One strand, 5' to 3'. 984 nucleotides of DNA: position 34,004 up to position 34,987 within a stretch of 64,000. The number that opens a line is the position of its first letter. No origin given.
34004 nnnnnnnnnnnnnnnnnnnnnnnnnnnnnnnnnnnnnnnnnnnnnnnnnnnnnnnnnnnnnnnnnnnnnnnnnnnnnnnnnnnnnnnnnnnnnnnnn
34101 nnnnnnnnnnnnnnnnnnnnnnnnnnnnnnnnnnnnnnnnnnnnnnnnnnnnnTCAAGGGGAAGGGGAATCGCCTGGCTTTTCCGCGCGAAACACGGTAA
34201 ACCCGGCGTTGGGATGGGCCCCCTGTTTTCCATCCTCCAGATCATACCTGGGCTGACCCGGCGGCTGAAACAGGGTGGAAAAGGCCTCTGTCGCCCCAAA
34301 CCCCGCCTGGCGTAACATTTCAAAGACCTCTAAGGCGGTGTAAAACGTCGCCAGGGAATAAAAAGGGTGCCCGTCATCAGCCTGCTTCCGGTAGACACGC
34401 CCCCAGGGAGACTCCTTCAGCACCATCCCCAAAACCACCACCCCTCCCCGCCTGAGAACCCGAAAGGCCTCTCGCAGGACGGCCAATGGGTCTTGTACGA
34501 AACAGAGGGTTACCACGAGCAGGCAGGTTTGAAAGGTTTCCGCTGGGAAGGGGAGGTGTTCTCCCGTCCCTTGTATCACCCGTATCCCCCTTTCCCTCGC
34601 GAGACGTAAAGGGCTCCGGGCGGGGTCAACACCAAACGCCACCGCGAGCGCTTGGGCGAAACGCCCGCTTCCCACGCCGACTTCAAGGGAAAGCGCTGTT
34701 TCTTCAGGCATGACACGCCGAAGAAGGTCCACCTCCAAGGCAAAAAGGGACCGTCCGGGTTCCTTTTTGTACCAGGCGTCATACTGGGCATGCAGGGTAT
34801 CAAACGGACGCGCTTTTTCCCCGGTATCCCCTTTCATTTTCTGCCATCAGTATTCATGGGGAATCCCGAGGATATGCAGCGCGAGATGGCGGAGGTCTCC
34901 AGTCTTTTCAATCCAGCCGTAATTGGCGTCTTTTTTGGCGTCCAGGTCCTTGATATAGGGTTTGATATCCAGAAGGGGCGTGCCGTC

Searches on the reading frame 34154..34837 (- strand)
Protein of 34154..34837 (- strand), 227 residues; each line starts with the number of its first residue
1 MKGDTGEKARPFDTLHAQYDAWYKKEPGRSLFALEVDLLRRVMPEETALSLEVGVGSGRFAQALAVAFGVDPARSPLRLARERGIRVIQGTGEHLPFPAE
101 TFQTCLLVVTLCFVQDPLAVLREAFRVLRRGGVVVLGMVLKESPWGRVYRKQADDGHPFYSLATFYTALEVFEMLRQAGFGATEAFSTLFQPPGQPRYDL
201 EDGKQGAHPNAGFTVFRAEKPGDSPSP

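Call 24: search_protein_families(library=pfam, proteins=[window:34154-34837:-], max_evalue=0.00001)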
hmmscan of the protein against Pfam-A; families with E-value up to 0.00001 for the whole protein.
window:34154-34837:- (227 aa): 4 families
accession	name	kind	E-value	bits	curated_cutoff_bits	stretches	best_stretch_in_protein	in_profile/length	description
PF08241.18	Methyltransf_11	-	1.6e-17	64.3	21.2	1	51-136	1-95/95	Methyltransferase domain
PF13649.12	Methyltransf_25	-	5.9e-12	46.6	27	1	51-132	2-97/97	Methyltransferase domain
PF13489.12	Methyltransf_23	-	3.3e-09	37.1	27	1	45-181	21-160/164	Methyltransferase domain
PF01209.24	Ubie_methyltran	-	1.4e-06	28.3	20.1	1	84-135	99-150/233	ubiE/COQ5 methyltransferase family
